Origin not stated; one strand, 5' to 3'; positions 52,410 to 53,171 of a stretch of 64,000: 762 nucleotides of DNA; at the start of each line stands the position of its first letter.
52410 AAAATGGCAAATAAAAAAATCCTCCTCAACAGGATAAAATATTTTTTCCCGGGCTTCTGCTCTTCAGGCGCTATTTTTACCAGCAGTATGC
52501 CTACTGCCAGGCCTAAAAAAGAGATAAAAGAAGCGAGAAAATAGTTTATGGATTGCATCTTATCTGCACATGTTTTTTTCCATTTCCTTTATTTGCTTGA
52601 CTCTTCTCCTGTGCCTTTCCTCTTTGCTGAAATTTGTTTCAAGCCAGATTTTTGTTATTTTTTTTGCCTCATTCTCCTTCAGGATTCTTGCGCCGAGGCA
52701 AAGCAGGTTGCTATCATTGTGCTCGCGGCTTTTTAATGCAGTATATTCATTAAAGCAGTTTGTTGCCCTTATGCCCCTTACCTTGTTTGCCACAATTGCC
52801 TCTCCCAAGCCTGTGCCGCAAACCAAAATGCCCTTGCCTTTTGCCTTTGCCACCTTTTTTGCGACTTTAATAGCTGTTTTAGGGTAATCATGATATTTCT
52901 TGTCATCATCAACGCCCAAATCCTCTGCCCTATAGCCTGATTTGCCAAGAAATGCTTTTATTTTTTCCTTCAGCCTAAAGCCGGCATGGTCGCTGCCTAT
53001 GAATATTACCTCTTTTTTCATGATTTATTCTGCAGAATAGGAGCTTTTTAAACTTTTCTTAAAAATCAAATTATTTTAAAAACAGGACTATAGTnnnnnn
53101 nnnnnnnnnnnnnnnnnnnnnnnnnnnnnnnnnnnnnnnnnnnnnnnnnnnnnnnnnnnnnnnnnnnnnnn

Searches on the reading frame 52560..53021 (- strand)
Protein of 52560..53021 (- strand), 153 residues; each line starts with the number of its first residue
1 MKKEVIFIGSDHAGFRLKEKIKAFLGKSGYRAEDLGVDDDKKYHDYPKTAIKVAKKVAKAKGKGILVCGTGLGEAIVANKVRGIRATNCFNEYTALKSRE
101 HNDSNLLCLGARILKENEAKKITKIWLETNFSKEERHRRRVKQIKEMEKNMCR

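Call 5: search_protein_families(library=pfam, proteins=[window:52560-53021:-], max_evalue=0.1)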
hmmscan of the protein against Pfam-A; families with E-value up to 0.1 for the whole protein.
window:52560-53021:- (153 aa): 1 family
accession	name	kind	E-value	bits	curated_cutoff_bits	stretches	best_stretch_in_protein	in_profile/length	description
PF02502.23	LacAB_rpiB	-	2.1e-50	170.7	24.7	1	6-144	1-138/138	Ribose/Galactose Isomerase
